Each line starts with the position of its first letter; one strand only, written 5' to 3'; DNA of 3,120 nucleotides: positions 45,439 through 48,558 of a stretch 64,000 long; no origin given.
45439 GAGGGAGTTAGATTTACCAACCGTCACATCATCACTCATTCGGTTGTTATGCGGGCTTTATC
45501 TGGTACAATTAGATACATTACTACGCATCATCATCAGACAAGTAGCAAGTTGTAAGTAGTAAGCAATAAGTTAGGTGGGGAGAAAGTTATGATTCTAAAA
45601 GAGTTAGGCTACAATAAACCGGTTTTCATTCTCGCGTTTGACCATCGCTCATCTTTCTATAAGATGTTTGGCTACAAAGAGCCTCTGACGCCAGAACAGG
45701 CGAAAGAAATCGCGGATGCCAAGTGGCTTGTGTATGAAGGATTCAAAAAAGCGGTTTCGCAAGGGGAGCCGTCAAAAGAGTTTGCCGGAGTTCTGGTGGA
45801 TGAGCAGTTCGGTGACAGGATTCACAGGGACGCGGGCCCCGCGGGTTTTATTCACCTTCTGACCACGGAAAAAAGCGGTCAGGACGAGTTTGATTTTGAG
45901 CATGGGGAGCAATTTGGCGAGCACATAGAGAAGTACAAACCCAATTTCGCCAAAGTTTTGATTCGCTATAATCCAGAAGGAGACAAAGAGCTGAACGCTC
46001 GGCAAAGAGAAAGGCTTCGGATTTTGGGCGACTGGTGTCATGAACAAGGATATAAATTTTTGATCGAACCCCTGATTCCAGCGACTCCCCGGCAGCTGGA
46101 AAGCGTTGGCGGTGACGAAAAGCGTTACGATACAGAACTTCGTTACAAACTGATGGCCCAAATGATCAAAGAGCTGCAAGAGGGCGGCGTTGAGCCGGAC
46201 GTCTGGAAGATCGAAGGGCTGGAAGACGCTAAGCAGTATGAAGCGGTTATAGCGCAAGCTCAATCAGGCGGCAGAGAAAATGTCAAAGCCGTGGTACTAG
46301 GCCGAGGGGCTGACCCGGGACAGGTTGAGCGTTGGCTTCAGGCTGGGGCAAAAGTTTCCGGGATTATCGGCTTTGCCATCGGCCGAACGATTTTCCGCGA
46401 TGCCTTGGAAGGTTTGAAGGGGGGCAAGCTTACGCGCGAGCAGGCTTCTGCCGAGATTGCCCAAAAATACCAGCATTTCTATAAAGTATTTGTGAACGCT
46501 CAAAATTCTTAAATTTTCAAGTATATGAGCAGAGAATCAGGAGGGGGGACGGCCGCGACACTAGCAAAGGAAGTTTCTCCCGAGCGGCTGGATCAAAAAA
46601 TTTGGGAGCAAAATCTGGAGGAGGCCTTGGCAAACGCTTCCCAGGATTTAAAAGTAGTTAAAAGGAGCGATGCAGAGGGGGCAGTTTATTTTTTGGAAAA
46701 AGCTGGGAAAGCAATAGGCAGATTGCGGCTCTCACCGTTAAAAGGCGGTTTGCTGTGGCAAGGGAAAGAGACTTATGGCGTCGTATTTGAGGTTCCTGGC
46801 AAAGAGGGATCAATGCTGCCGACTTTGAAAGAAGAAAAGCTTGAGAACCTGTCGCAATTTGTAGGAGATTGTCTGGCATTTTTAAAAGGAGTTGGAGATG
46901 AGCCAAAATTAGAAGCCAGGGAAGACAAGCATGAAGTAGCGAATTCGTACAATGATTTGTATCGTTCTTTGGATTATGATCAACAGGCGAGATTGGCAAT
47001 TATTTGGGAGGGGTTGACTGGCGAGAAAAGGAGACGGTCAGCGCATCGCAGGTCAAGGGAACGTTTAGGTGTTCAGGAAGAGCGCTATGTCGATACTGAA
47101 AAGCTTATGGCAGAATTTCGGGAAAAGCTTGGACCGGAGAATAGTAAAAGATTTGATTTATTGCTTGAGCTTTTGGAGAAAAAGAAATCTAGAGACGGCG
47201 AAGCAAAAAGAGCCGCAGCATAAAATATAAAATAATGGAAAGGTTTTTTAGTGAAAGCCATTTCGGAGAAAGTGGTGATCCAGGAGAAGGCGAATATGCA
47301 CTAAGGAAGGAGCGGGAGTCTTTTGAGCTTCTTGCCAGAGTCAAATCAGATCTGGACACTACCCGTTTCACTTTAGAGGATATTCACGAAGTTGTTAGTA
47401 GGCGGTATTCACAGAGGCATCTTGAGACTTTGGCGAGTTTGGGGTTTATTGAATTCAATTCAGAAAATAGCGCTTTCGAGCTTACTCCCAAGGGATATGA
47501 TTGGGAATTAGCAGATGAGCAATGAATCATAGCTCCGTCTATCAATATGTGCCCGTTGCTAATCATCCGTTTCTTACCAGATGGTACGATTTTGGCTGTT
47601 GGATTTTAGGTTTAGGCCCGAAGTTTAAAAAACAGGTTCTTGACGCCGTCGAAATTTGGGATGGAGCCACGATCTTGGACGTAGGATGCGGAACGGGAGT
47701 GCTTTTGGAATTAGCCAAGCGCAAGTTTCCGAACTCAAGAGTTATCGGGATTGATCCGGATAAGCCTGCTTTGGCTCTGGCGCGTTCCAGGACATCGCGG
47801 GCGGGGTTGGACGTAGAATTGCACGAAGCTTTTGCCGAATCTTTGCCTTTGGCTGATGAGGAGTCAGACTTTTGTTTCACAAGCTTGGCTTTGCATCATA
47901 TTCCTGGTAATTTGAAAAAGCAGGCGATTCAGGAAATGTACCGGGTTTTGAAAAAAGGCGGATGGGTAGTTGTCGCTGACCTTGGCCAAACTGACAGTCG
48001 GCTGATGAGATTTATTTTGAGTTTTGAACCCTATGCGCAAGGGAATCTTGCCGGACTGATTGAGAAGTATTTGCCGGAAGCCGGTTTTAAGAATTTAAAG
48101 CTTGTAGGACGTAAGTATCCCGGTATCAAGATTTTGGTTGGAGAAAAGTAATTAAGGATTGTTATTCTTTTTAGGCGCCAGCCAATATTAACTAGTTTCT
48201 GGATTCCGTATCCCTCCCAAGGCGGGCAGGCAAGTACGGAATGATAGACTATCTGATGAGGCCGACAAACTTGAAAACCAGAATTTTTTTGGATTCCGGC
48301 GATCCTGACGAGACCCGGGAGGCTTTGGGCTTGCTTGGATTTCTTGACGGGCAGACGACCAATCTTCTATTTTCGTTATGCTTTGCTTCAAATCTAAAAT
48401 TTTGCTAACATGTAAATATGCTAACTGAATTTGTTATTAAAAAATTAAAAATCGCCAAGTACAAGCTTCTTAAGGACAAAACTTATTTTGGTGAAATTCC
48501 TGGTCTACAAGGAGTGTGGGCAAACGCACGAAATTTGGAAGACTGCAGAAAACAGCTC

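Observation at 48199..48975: hicBA module inserted into the 5' end of transaldolase, with an approximately 105-bp duplication of the tal start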

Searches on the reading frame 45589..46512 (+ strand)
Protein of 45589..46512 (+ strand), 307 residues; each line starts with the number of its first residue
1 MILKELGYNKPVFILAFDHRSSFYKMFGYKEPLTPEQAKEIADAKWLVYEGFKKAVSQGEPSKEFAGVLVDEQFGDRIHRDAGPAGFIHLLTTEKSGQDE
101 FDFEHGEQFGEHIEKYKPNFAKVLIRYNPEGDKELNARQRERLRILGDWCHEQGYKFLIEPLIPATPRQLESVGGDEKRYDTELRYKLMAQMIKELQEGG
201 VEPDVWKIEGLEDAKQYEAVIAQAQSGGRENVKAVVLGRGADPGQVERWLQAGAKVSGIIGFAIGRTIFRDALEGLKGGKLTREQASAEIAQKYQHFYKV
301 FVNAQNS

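Call 5: search_protein_families(library=pfam, proteins=[window:45589-46512:+], max_evalue=0.01)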
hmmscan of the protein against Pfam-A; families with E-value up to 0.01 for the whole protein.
window:45589-46512:+ (307 aa): 2 families
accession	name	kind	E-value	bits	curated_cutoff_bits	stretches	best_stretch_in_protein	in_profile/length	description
PF09863.15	DUF2090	-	4.1e-31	108.7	27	1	11-301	36-306/310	Uncharacterized protein conserved in bacteria (DUF2090)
PF01791.15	DeoC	-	0.00028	21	23.8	1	13-270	2-228/229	DeoC/LacD family aldolase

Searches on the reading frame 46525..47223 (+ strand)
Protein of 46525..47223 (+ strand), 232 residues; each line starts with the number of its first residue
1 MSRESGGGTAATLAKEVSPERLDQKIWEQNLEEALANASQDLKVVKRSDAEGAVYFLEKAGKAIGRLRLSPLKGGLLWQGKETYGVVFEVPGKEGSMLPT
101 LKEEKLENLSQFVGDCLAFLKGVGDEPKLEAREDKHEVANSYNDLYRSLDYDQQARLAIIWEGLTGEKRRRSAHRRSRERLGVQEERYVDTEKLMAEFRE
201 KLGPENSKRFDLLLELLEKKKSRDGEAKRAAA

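Call 5: search_protein_families(library=pfam, proteins=[window:46525-47223:+], max_evalue=0.01)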
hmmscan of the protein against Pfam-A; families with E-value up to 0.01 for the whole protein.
window:46525-47223:+ (232 aa): 1 family
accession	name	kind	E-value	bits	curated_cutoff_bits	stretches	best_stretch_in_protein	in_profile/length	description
PF17363.7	DUF5388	-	0.0046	17.8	26.1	0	192-220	34-62/64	Family of unknown function (DUF5388)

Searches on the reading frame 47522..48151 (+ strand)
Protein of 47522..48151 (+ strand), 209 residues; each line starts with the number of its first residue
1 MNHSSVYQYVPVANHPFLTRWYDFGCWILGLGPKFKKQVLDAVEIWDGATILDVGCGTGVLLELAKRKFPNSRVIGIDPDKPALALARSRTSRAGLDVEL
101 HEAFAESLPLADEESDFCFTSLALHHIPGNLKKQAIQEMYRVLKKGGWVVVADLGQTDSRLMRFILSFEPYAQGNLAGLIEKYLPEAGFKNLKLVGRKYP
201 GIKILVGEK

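Call 5: search_protein_families(library=pfam, proteins=[window:47522-48151:+], max_evalue=0.01)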
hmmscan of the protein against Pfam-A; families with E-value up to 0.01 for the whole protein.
window:47522-48151:+ (209 aa): 18 families
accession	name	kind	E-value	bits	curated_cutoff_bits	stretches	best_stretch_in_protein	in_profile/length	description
PF13649.12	Methyltransf_25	-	1.6e-24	86.9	27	1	51-147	1-97/97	Methyltransferase domain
PF08241.18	Methyltransf_11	-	9.8e-24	84.3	21.2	1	52-151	1-95/95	Methyltransferase domain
PF13847.12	Methyltransf_31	-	1.7e-19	70.4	27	1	47-155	3-113/145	Methyltransferase domain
PF08242.18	Methyltransf_12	-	2.3e-15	57.6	30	1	52-149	1-98/98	Methyltransferase domain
PF01209.24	Ubie_methyltran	-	1.1e-14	54.8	20.1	1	33-173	33-171/233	ubiE/COQ5 methyltransferase family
PF13489.12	Methyltransf_23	-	1.8e-12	47.7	27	1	47-164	22-129/164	Methyltransferase domain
PF00891.24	Methyltransf_2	-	4.9e-07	29.7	22.3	1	37-153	52-166/210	O-methyltransferase domain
PF05175.20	MTS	-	8.9e-07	29.1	23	1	48-147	32-134/170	Methyltransferase small domain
PF06325.19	PrmA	-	9.3e-07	29.1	22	1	46-151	160-258/296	Ribosomal protein L11 methyltransferase (PrmA)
PF02353.26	CMAS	-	3.4e-05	23.7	27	1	37-161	52-174/273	Mycolic acid cyclopropane synthetase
PF01728.25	FtsJ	-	0.00023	21.6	24.1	1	38-157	11-143/181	FtsJ-like methyltransferase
PF05148.21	Methyltransf_8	-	0.00049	20.5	27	1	106-154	114-159/219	Hypothetical methyltransferase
PF07021.18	MetW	-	0.0009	19.4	21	1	45-85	11-50/193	Methionine biosynthesis protein MetW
PF13679.12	Methyltransf_32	-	0.0014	19.1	27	1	48-139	26-122/143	Methyltransferase domain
PF02390.23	Methyltransf_4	-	0.0024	17.8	24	0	50-92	4-46/173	Putative methyltransferase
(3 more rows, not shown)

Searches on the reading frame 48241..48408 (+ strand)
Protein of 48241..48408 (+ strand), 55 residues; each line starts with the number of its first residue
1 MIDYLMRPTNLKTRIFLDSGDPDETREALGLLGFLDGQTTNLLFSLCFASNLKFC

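Call 5: search_protein_families(library=pfam, proteins=[window:48241-48408:+], max_evalue=0.01)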
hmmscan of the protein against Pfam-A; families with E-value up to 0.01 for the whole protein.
window:48241-48408:+ (55 aa): 0 families
